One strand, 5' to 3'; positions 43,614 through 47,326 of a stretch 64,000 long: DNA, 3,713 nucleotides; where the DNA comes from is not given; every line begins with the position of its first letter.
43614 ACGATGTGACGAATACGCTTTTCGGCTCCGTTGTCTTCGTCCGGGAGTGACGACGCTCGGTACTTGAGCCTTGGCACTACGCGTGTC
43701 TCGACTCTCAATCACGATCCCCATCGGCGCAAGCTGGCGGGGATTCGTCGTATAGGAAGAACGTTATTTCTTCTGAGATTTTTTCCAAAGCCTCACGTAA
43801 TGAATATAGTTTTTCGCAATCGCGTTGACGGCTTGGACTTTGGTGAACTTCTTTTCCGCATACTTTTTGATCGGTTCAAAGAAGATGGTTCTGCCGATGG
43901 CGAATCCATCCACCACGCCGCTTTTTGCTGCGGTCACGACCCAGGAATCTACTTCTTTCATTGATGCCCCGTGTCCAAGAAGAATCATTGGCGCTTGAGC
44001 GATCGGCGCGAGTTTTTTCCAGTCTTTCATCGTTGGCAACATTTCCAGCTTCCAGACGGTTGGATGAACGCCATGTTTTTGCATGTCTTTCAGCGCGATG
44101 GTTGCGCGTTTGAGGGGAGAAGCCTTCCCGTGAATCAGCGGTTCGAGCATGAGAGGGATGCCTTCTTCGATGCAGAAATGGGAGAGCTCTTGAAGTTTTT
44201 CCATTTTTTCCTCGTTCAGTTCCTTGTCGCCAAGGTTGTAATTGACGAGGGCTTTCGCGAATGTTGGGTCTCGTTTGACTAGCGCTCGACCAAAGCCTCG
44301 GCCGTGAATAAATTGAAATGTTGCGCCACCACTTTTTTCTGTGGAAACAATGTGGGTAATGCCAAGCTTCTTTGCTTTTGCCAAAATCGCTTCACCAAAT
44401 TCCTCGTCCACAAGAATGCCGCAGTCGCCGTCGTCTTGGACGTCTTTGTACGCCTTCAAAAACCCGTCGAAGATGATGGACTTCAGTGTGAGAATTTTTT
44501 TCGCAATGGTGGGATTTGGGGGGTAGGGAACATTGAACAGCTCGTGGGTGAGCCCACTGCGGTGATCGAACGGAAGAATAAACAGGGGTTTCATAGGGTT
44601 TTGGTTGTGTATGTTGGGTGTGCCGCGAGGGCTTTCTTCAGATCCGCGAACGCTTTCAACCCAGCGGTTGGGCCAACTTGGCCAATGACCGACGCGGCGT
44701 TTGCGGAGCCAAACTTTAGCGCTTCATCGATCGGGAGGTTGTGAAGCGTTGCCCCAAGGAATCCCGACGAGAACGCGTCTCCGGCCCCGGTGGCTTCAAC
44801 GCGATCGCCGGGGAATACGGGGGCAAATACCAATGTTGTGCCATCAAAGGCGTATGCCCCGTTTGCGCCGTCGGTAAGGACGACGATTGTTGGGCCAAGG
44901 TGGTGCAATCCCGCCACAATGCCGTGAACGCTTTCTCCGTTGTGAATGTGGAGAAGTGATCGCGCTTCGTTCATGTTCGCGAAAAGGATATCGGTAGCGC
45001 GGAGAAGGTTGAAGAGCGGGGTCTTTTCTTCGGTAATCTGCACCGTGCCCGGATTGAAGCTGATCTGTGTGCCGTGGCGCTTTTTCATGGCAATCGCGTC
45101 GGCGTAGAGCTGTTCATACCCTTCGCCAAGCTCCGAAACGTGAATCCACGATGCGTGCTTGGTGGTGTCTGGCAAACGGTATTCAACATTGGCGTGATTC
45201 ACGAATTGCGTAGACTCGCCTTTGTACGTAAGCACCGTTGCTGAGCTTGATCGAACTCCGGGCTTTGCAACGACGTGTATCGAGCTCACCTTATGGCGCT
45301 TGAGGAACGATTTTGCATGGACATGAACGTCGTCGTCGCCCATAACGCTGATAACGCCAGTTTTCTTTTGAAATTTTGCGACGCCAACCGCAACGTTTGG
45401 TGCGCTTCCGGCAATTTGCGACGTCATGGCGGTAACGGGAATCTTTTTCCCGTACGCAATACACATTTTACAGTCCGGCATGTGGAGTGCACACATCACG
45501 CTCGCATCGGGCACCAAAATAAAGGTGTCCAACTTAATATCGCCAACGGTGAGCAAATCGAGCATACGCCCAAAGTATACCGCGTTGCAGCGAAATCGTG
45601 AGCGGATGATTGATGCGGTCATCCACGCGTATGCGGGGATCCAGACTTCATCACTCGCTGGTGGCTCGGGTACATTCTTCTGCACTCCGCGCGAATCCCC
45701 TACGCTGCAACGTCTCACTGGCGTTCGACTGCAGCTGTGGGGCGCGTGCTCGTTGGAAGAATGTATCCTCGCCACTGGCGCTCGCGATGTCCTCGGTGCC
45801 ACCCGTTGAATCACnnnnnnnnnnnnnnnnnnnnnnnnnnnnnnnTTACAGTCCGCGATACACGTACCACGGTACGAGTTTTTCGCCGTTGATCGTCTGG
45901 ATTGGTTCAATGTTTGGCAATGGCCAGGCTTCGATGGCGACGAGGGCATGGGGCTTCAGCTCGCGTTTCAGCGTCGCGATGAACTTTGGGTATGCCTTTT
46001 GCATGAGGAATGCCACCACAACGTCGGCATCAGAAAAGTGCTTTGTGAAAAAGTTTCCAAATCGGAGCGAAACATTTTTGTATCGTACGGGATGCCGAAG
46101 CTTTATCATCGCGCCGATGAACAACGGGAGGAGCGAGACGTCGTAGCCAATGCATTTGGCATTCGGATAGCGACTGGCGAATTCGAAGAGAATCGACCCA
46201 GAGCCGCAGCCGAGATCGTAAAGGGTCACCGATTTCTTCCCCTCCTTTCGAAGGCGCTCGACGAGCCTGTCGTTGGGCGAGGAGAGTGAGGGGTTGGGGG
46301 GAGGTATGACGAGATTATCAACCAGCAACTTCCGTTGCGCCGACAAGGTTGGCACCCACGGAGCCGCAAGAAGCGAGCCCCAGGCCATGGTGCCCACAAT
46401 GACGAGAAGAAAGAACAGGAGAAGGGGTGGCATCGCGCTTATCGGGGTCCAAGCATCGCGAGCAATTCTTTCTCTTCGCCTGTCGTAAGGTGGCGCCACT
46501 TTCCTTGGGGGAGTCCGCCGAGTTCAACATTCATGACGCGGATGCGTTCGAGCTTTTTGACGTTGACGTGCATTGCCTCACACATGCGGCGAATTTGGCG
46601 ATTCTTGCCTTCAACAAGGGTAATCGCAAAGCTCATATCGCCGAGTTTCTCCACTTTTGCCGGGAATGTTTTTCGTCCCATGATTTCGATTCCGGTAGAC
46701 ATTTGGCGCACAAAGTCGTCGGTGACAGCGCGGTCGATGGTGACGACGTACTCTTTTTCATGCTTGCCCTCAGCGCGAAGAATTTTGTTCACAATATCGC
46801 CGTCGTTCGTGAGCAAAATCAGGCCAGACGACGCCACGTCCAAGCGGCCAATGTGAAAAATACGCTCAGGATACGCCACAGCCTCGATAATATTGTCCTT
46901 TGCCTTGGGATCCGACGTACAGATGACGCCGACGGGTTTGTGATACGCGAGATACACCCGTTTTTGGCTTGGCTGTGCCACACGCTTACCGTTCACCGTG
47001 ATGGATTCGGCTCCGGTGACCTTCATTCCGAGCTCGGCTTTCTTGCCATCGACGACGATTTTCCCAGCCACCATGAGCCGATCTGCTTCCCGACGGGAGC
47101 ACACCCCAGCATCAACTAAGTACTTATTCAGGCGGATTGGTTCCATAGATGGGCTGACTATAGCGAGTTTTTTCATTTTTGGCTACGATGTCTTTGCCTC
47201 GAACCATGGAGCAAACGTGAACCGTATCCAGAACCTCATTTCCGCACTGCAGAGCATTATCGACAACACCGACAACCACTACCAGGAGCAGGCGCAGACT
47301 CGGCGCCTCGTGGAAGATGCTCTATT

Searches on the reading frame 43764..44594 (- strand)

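Call 75: search_protein_families(library=pfam, proteins=[window:43764-44594:-], max_evalue=0.001)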
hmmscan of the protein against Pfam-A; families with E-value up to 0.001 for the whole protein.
window:43764-44594:- (276 aa): 2 families
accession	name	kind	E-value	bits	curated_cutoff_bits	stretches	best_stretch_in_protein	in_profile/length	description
PF09863.15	DUF2090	-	1.7e-30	106.6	27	1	3-273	36-309/310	Uncharacterized protein conserved in bacteria (DUF2090)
PF01791.15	DeoC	-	0.00013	22.1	23.8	0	114-238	94-227/229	DeoC/LacD family aldolase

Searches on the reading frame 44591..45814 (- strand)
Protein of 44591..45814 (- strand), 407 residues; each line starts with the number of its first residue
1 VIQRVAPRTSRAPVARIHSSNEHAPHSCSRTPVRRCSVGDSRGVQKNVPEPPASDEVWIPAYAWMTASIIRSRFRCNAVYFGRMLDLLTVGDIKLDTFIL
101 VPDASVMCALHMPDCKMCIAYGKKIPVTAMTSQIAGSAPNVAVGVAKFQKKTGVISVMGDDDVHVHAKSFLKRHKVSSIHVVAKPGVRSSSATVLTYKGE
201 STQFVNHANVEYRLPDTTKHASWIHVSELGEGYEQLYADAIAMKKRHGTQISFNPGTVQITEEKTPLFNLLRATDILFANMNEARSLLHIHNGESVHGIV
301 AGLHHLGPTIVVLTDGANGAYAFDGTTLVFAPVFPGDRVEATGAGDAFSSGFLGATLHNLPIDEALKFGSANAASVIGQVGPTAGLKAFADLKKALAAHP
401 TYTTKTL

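Call 9: search_protein_families(library=pfam, proteins=[window:44591-45814:-], max_evalue=0.01)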
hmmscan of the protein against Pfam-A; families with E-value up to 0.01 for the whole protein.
window:44591-45814:- (407 aa): 1 family
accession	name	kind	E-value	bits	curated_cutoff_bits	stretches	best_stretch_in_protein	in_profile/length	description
PF00294.29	PfkB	-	1.5e-36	126.7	25.8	1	123-385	24-298/302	pfkB family carbohydrate kinase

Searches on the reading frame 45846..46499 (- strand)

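Call 75: search_protein_families(library=pfam, proteins=[window:45846-46499:-], max_evalue=0.001)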
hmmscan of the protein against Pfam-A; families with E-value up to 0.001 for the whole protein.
window:45846-46499:- (217 aa): 6 families
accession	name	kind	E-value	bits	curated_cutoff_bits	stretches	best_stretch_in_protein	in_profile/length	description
PF13847.12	Methyltransf_31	-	1.5e-08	34.9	27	1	88-190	2-110/145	Methyltransferase domain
PF13649.12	Methyltransf_25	-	8.8e-06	26.8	27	1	95-183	3-95/97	Methyltransferase domain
PF00891.24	Methyltransf_2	-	9.4e-06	25.6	22.3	1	92-162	65-132/210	O-methyltransferase domain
PF08242.18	Methyltransf_12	-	2.3e-05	25.5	30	1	95-167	2-75/98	Methyltransferase domain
PF02390.23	Methyltransf_4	-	0.00019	21.4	24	1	91-159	3-72/173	Putative methyltransferase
PF13489.12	Methyltransf_23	-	0.0002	21.6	27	1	76-192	9-119/164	Methyltransferase domain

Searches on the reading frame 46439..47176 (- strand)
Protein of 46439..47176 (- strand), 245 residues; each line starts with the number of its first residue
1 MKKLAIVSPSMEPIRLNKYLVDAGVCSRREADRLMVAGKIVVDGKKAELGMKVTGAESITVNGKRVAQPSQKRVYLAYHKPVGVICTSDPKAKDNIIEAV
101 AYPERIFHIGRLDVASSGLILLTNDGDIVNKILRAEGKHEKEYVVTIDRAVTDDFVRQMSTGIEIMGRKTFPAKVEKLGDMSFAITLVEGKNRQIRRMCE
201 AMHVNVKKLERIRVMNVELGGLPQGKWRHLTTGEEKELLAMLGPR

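Call 75: search_protein_families(library=pfam, proteins=[window:46439-47176:-], max_evalue=0.001)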
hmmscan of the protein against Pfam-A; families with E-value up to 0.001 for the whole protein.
window:46439-47176:- (245 aa): 2 families
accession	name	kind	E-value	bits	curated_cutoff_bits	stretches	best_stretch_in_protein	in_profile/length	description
PF00849.27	PseudoU_synth_2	-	6.2e-20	72.4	26.8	1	75-201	2-152/152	RNA pseudouridylate synthase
PF01479.30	S4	-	3.7e-11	43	22.8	1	15-55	2-44/48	S4 domain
